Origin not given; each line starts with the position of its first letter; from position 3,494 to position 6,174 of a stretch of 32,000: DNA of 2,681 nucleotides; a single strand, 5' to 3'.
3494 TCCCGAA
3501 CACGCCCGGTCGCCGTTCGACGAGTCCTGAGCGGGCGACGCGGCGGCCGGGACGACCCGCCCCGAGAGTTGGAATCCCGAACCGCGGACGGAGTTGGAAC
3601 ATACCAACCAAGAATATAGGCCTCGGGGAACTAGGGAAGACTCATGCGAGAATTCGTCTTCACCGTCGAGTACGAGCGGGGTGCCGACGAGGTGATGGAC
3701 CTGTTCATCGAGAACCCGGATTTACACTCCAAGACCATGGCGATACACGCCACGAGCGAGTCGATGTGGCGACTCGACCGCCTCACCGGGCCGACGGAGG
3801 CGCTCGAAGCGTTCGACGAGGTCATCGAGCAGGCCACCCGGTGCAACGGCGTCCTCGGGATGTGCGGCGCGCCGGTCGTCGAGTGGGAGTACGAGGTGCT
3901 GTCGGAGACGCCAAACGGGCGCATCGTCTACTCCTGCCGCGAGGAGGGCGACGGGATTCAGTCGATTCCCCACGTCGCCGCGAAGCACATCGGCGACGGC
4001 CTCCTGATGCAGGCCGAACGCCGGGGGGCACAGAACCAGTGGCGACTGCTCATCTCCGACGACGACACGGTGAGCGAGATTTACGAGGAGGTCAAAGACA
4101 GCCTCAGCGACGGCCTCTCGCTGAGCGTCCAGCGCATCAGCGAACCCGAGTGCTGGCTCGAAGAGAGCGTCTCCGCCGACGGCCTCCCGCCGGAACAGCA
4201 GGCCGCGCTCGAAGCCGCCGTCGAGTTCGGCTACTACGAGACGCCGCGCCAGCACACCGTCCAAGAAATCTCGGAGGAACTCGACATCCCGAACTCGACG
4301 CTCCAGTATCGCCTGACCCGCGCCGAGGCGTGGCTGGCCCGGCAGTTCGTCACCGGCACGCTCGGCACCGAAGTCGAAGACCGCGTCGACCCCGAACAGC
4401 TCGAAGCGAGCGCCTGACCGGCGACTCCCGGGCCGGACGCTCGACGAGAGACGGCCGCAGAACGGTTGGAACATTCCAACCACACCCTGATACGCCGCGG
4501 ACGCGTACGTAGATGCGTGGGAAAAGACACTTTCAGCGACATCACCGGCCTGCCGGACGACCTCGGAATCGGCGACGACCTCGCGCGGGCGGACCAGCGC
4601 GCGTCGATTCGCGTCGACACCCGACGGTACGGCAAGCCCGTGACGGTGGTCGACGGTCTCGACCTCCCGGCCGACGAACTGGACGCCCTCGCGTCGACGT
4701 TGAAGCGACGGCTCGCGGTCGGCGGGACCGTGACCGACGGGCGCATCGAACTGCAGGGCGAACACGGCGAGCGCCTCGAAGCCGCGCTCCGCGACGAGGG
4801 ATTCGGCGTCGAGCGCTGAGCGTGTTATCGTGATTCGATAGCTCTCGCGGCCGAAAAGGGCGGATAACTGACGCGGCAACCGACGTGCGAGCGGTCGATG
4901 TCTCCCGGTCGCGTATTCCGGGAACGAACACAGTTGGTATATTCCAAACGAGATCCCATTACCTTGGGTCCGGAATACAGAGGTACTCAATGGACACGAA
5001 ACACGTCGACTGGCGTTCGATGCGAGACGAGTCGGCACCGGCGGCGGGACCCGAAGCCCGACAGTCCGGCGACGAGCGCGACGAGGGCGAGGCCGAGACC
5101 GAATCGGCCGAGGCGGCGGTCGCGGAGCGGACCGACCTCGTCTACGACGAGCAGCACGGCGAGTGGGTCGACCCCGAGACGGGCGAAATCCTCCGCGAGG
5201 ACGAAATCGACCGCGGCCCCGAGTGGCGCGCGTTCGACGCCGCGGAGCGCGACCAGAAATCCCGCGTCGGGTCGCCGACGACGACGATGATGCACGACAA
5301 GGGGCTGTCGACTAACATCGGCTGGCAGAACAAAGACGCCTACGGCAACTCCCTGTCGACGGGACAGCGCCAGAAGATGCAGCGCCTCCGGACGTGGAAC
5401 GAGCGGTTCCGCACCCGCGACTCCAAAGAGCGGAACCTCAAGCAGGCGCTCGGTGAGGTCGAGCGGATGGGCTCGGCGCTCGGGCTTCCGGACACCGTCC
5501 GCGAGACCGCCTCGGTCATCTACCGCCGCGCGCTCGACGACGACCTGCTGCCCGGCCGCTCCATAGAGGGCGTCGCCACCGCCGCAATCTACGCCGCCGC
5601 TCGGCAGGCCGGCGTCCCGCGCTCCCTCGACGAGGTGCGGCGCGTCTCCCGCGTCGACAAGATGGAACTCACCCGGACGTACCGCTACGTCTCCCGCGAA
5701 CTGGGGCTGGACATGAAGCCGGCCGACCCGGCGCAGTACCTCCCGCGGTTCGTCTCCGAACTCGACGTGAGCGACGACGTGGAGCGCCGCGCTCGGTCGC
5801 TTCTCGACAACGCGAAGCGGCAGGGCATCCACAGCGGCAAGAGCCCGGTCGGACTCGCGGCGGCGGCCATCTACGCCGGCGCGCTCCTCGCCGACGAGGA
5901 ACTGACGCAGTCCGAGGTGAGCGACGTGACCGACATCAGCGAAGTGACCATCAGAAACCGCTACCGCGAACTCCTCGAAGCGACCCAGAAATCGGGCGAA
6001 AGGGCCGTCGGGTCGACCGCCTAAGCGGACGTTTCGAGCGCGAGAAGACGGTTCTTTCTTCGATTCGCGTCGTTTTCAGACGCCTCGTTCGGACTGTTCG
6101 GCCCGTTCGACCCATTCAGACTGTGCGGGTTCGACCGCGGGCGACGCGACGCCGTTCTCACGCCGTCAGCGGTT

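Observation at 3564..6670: A 17-bp palindrome (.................) occurs four times, each 34-43 nt upstream of a start codon, linking an HTH_10 regulator, aIF1/SUI1, a TFB paralog and a membrane protein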

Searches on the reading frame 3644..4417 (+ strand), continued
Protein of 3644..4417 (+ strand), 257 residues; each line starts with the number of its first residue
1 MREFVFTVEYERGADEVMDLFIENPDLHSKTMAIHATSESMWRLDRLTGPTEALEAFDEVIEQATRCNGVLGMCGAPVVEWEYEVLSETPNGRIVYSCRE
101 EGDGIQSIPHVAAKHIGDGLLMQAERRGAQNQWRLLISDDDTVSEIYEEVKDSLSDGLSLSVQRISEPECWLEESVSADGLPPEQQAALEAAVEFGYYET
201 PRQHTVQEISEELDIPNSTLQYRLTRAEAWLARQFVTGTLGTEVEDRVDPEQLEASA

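Call 22: find_related_loci(query=A1, collection=genome_contigs, flank=10000)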
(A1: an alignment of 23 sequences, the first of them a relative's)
Query A1 (257 aa) in genome_contigs; peptide patterns used: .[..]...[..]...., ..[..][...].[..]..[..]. (x = any residue, [..] = any of these).
162 stretches matched a pattern; 133 encode a relative of the query (tblastn E <= 1e-3); the best 80 are kept; 80 distinct loci.
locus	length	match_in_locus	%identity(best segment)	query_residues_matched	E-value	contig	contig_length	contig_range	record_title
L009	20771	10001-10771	99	1-257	2e-172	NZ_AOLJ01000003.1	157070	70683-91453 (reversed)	Haloferax gibbonsii ATCC 33959 contig_3, whole genome shotgun sequence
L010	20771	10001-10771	99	1-257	1e-171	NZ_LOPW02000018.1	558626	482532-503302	Haloferax marisrubri strain SB3 scf100017, whole genome shotgun sequence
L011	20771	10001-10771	99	1-257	1e-171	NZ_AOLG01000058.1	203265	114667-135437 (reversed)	Haloferax prahovense DSM 18310 contig_58, whole genome shotgun sequence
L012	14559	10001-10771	98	1-257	8e-171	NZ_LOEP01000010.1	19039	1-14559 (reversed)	Haloferax sp. Q22 scaffold10, whole genome shotgun sequence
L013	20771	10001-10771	98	1-257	9e-170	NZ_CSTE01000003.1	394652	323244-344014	Haloferax massiliensis strain Arc-Hr, whole genome shotgun sequence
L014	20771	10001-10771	98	1-257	2e-169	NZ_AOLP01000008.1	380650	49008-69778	Haloferax denitrificans ATCC 35960 contig_8, whole genome shotgun sequence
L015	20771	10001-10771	98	1-257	2e-169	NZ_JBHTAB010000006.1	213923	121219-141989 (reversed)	Haloferax chudinovii strain DSM 26526 GCM70025340_17, whole genome shotgun sequence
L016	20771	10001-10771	82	1-257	5e-147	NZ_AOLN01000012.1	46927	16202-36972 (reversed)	Haloferax mucosum ATCC BAA-1512 contig_12, whole genome shotgun sequence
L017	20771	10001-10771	83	1-257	6e-146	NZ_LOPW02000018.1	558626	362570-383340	Haloferax marisrubri strain SB3 scf100017, whole genome shotgun sequence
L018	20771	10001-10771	81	1-257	7e-145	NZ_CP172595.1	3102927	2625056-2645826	Haloferax sp. S1W chromosome, complete genome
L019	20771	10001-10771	82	1-257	1e-143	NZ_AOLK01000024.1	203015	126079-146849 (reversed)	Haloferax elongans ATCC BAA-1513 contig_24, whole genome shotgun sequence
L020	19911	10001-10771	81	1-257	3e-143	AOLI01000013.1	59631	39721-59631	Haloferax larsenii JCM 13917 contig_13, whole genome shotgun sequence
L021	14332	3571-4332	78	1-254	2e-137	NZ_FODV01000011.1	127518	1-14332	Halogranum amylolyticum strain CGMCC 1.10121, whole genome shotgun sequence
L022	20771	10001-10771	64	1-257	1e-117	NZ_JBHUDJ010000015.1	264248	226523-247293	Halorientalis brevis strain CGMCC 1.12125 platanus_K_17_124_15, whole genome shotgun sequence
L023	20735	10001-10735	69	1-243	3e-117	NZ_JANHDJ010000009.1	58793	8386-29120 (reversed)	Halohasta litorea strain R30 Scaffold9_1, whole genome shotgun sequence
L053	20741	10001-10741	47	1-249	4e-79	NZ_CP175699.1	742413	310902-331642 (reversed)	Natrinema sp. 74 plasmid p1, complete sequence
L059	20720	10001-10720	48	1-241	8e-77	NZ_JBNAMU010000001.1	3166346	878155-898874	Haloarcula amylolytica strain MBLA0133 contig.1.cir, whole genome shotgun sequence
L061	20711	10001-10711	49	1-238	1e-76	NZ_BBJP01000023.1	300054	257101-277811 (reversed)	Halorubrum halophilum strain B8, whole genome shotgun sequence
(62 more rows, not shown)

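Call 30: search_protein_families(library=pfam, proteins=[L061:10849-12336:+, L053:10848-11609:+, L007:6159-6521:+, L059:10937-11956:+])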
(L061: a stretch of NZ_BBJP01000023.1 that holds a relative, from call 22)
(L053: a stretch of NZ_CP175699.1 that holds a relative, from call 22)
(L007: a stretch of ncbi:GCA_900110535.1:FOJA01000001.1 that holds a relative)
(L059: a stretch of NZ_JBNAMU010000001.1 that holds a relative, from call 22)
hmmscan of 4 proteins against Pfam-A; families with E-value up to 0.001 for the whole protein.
L061:10849-12336:+ (495 aa): 2 families
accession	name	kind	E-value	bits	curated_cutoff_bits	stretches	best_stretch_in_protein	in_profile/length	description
PF01979.26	Amidohydro_1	-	2e-39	136.3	25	1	105-462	1-345/345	Amidohydrolase family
PF07969.17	Amidohydro_3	-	9.2e-17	62.1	29.7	2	232-462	245-471/472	Amidohydrolase family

L053:10848-11609:+ (253 aa): 3 families
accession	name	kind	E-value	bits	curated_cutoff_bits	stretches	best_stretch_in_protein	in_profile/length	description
PF12706.13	Lactamase_B_2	-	8.9e-14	52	27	1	25-220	2-198/200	Beta-lactamase superfamily domain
PF00753.33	Lactamase_B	-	2.5e-06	28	22.7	1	13-192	6-162/196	Metallo-beta-lactamase superfamily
PF13483.12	Lactamase_B_3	-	1.2e-05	25.8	24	1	10-166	3-111/160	Beta-lactamase superfamily domain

L007:6159-6521:+ (120 aa): 0 families

L059:10937-11956:+ (339 aa): 4 families
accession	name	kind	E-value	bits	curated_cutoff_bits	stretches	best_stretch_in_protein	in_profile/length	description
PF00382.24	TFIIB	-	3.3e-33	114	23.6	2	135-221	3-89/92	Transcription factor TFIIB repeat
PF08271.17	Zn_Ribbon_TF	-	3.2e-18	65.4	29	1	29-69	2-43/43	TFIIB zinc-binding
PF02984.24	Cyclin_C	-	0.00016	22.1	22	0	233-319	2-90/119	Cyclin, C-terminal domain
PF22109.2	Zn_ribbon_tTFIIB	-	0.00016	21.9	28.6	1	26-55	8-39/40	Transcription factor IIB, zinc ribbon, Trypanosome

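Call 59: predict_structure(alignment_id=A1)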
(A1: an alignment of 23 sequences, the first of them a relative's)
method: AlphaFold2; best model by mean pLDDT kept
length: 257 residues; sequences in the alignment: 23
mean_pLDDT: 82.2   pTM: 0.66
mean pLDDT of the five models: 82.2, 78.4, 76.9, 76.7, 76.6
residues with pLDDT >= 90: 100; 70-90: 111; 50-70: 29; < 50: 17
segments of 3 or more residues with pLDDT < 50: 241-257
pLDDT, mean of each block of 10 residues (from residue 1): 91 91 95 86 92 94 74 78 88 89 83 86 92 89 91 90 77 60 88 84 89 94 86 65 38 34
secondary structure, 60 per line:
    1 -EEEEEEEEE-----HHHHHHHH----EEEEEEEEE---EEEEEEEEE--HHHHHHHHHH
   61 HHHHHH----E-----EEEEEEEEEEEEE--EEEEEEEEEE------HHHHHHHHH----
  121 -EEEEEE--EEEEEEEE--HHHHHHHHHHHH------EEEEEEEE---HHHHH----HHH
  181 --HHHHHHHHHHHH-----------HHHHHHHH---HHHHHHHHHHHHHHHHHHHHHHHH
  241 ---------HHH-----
elements in order: E2-10 H16-23 E28-36 E40-48 H51-66 E77-89 E92-101 H108-116 E122-127 E130-137 H140-151 E158-165 H169-173 H183-194 H206-213 H217-240

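Call 61: search_solved_structures(query=A1, max_evalue=1)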
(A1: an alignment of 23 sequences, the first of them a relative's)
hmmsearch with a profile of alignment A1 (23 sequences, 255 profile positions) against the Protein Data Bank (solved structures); distinct sequences matched with E-value up to 1: 9.
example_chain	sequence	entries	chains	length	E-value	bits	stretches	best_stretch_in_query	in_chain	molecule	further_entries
2efo_A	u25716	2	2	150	0.024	17.3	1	203-228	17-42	150aa long hypothetical transcriptional regulator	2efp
2pmh_A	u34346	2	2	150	0.024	17.3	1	203-228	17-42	150aa long hypothetical transcriptional regulator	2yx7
2e7w_A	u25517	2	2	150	0.024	17.3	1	203-228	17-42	150aa long hypothetical transcriptional regulator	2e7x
2efq_A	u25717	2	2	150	0.024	17.3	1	203-228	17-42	150aa long hypothetical transcriptional regulator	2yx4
2efn_A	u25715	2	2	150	0.15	14.7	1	203-228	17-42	150aa long hypothetical transcriptional regulator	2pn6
7rmy_A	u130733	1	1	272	0.15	14.7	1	32-138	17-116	De Novo designed tunable homodimer, D_3-337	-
4dn4_M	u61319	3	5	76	0.43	13.1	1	185-219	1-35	C-C motif chemokine 2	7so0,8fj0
1ml0_D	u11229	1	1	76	0.46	13.1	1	185-219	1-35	Small Inducible Cytokine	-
7eqe_A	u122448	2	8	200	0.95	12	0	184-229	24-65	TetR/AcrR family transcriptional regulator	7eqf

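Call 62: fold_search(model_id=the predicted structure, library=pdb)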
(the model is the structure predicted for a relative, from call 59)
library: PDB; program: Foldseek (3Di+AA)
matches with E <= 10: 1405; with E <= 0.001: 5
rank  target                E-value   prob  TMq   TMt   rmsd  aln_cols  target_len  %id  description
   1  6rie_A                4.1e-04  0.97  0.23  0.06  15.0       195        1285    9  Structure of Vaccinia Virus DNA-dependent RNA polymerase co-transcriptional capping complex (released 2019-12-18)
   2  6rid_A                7.1e-04  0.96  0.22  0.06  14.7       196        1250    7  Structure of Vaccinia Virus DNA-dependent RNA polymerase elongation complex (released 2019-12-18)
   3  7amv_A                7.5e-04  0.96  0.22  0.06  14.6       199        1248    7  Atomic structure of the poxvirus transcription pre-initiation complex in the initially melted state (released 2021-10-06)
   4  6ric_A                8.5e-04  0.93  0.22  0.06  14.8       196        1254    9  Structure of the core Vaccinia Virus DNA-dependent RNA polymerase complex (released 2019-12-18)
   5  9exn_A                8.5e-04  0.93  0.22  0.05  14.9       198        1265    7  The vaccinia minimal RNA polymerase cryo EM structure at 1.9A resolution (released 2025-11-26)
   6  9ex9_A                1.2e-03  0.91  0.22  0.05  14.8       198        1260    7  Cryo EM map and model of the vaccinia minimal RNA polymerase (released 2025-04-16)
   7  3khz_B                1.2e-03  0.66  0.20  0.14  13.5       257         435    9  Crystal Structure of R350A mutant of Staphylococcus aureus metallopeptidase (Sapep/DapE) in the apo-form (released 2010-07-07)
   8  6rfl_A                1.4e-03  0.89  0.22  0.06  16.0       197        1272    6  Structure of the complete Vaccinia DNA-dependent RNA polymerase complex (released 2019-12-11)
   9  7aoh_A                2.2e-03  0.89  0.22  0.06  14.3       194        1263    7  Atomic structure of the poxvirus late initially transcribing complex (released 2021-10-06)
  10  8om2_J                2.7e-03  0.75  0.18  0.27  16.7       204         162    7  Small subunit of yeast mitochondrial ribosome in complex with METTL17/Rsm22. (released 2024-01-10)
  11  8k4i                  2.7e-03  0.63  0.17  0.25  14.2       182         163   14  Crystal structure of YajQ STM0435 (released 2024-04-17)
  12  8p0j_A                2.8e-03  0.91  0.24  0.06  14.6       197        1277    8  Cryo EM map and model of the vaccinia RNA polymerase intermediate pre-initiation open promoter complex (released 2024-05-22)
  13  7aof_A                5.2e-03  0.80  0.22  0.06  14.7       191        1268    7  Atomic structure of the poxvirus transcription late pre-initiation complex (released 2021-10-06)
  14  8d8l_J                6.3e-03  0.75  0.18  0.30  15.4       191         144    6  Yeast mitochondrial small subunit assembly intermediate (State 3) (released 2022-12-14)
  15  9hlz_J                6.3e-03  0.63  0.18  0.24  18.0       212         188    6  Translational activators Aep1, Aep2 and Atp25 in complex with mRNA and the yeast mitochondrial ribosome (released 2025-12-17)
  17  5m86_A                9.0e-03  0.99  0.37  0.31   4.8       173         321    8  Crystal Structure of the Thermoplasma acidophilum Protein Ta1207 (released 2017-06-14)
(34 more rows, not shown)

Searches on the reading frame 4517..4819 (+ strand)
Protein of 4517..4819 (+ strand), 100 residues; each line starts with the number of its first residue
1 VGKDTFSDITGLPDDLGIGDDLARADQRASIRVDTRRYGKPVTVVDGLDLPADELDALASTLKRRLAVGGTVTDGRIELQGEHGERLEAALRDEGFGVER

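Call 4: search_protein_families(library=pfam, proteins=[window:4517-4819:+], max_evalue=0.01)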
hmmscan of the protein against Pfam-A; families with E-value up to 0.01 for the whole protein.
window:4517-4819:+ (100 aa): 1 family
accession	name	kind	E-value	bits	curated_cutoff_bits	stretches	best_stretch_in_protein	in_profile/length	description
PF01253.27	SUI1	-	3.2e-16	60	25.5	1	26-96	2-76/77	Translation initiation factor SUI1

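Call 5: search_protein_families(library=ncbifam, proteins=[window:4517-4819:+], max_evalue=0.01)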
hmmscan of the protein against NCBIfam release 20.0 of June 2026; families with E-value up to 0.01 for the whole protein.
window:4517-4819:+ (100 aa): 5 families
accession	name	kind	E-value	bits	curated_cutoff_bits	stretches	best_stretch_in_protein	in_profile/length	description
NF002096.0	PRK00939.1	subfamily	4.6e-29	100.7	98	1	6-99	4-97/102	stress response translation initiation inhibitor YciH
TIGR01158.1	SUI1_rel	equivalog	1.9e-25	88.9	111.65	1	11-99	8-98/102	stress response translation initiation inhibitor YciH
NF005297.0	PRK06824.1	equivalog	3.5e-17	62.4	145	1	31-99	48-117/121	translation initiation factor Sui1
NF006536.0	PRK09019.1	equivalog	8.6e-15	54.8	142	1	34-98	38-103/108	stress response translation initiation inhibitor YciH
NF005669.0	PRK07451.1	equivalog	5.3e-12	46.1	122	1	28-98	38-111/116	translation initiation factor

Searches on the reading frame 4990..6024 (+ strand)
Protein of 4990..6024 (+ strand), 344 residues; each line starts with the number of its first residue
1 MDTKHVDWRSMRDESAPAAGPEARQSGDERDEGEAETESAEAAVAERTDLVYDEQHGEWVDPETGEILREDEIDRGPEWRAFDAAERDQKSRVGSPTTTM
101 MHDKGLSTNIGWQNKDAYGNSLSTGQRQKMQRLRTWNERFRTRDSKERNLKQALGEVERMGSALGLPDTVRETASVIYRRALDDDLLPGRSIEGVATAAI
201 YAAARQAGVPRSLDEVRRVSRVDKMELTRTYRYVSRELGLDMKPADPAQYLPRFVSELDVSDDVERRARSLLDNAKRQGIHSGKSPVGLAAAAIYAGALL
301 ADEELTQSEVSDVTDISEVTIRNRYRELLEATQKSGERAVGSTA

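Call 4: search_protein_families(library=pfam, proteins=[window:4990-6024:+], max_evalue=0.01)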
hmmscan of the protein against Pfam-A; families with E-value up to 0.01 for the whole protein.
window:4990-6024:+ (344 aa): 4 families
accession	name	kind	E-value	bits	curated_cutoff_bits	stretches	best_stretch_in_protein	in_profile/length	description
PF00382.24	TFIIB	-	1.8e-45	153.3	23.6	2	241-330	2-91/92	Transcription factor TFIIB repeat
PF08271.17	Zn_Ribbon_TF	-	0.00063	19.7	29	1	48-82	9-43/43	TFIIB zinc-binding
PF04545.22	Sigma70_r4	-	0.00077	19.4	24.1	1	302-327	18-43/50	Sigma-70, region 4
PF02984.24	Cyclin_C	-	0.0074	16.7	22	0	247-337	3-95/119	Cyclin, C-terminal domain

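Call 5: search_protein_families(library=ncbifam, proteins=[window:4990-6024:+], max_evalue=0.01)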
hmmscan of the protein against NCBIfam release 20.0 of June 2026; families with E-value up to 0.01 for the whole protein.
window:4990-6024:+ (344 aa): 1 family
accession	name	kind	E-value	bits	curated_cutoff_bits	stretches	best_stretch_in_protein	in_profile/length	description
NF001658.0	PRK00423.1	subfamily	2e-114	381.9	384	1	32-331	6-305/312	transcription initiation factor IIB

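Call 17: list_cluster_members(proteins=[P0001, window:4990-6024:+, window:4517-4819:+, window:6166-6606:-])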
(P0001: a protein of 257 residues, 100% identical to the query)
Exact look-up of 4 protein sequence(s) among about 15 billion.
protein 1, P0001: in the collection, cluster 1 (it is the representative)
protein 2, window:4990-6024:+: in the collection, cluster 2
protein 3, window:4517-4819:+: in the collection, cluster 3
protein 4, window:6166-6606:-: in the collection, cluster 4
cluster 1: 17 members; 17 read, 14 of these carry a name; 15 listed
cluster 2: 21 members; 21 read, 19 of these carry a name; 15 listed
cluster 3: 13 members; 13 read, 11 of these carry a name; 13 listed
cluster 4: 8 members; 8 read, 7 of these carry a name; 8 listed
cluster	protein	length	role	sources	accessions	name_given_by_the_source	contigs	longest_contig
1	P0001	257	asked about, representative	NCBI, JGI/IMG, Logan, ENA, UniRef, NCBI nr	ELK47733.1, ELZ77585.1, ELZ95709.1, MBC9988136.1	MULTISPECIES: helix-turn-helix domain-containing protein [Haloferax] | predicted DNA binding protein | Transcriptional regulator n=3 Tax=Haloferax volcanii TaxID=2246 RepID=A0A6C0UYC4_HALVO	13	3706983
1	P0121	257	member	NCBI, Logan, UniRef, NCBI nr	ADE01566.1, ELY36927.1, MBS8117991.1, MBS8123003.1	transcriptional regulator [Haloferax sp. Atlit-47N] | Transcription regulator n=4 Tax=Haloferax TaxID=2251 RepID=A0A384LI48_HALVD | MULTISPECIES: helix-turn-helix domain-containing protein [Haloferax]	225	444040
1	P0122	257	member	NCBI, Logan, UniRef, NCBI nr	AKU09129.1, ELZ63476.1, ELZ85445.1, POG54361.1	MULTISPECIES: helix-turn-helix domain-containing protein [Haloferax] | HTH-10 family transcription regulator n=4 Tax=Haloferax TaxID=2251 RepID=A0A0K1IXE6_HALGI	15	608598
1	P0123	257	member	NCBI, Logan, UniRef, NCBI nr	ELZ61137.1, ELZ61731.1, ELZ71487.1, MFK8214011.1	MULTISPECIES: helix-turn-helix domain-containing protein [unclassified Haloferax] | helix-turn-helix domain-containing protein n=1 Tax=Haloferax TaxID=2251 ...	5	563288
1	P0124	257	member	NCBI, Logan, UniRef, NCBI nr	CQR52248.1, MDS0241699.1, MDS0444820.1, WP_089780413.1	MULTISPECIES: helix-turn-helix domain-containing protein [Haloferax] | HTH DNA binding domain protein n=1 Tax=Haloferax massiliensis TaxID=1476858 ...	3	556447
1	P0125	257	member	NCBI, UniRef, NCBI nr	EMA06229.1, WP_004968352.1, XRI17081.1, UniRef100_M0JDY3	helix-turn-helix domain-containing protein [Haloferax denitrificans] | Transcription regulator n=1 Tax=Haloferax denitrificans ATCC 35960 TaxID=662478 ...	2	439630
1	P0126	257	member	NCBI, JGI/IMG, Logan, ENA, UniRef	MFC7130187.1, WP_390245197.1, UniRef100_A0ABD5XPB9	helix-turn-helix domain-containing protein [Haloferax chudinovii] | Helix-turn-helix domain-containing protein n=1 Tax=Haloferax chudinovii TaxID=1109010 ...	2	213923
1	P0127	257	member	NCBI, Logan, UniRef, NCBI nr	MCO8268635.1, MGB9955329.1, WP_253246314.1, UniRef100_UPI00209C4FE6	helix-turn-helix domain-containing protein [Haloferax prahovense] | helix-turn-helix domain-containing protein n=1 Tax=Haloferax TaxID=2251 ... | helix-turn-helix domain-containing protein [Haloferax sp. AB510]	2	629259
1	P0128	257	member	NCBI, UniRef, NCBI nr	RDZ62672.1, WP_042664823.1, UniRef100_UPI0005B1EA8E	transcriptional regulator [Haloferax sp. Atlit-12N] | helix-turn-helix domain-containing protein n=1 Tax=unclassified Haloferax TaxID=2625095 ... | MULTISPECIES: helix-turn-helix domain-containing protein [unclassified Haloferax]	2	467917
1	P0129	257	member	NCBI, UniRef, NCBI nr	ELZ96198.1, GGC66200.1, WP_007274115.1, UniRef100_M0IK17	helix-turn-helix domain-containing protein [Haloferax sulfurifontis] | Transcription regulator n=2 Tax=Haloferax sulfurifontis TaxID=255616 RepID=M0IK17_9EURY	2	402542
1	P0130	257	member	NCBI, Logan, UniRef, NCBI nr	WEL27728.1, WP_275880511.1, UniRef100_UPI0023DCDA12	helix-turn-helix domain-containing protein [Haloferax volcanii] | helix-turn-helix domain-containing protein n=1 Tax=Haloferax volcanii TaxID=2246 ... | helix-turn-helix domain-containing protein [Haloferax lucentense]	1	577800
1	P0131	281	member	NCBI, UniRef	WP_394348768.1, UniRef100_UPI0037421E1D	helix-turn-helix domain-containing protein [Haloferax volcanii] | helix-turn-helix domain-containing protein n=1 Tax=Haloferax volcanii TaxID=2246 ...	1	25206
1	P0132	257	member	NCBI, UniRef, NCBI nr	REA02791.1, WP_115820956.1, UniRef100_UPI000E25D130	transcriptional regulator [Haloferax sp. Atlit-6N] | helix-turn-helix domain-containing protein n=1 Tax=Haloferax sp. Atlit-6N TaxID=2077205 ... | helix-turn-helix domain-containing protein [Haloferax sp. Atlit-6N]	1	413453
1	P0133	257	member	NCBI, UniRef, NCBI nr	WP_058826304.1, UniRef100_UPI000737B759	helix-turn-helix domain-containing protein [Haloferax sp. Q22] | helix-turn-helix domain-containing protein n=1 Tax=Haloferax sp. (strain Q22) ...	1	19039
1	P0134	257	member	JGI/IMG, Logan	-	-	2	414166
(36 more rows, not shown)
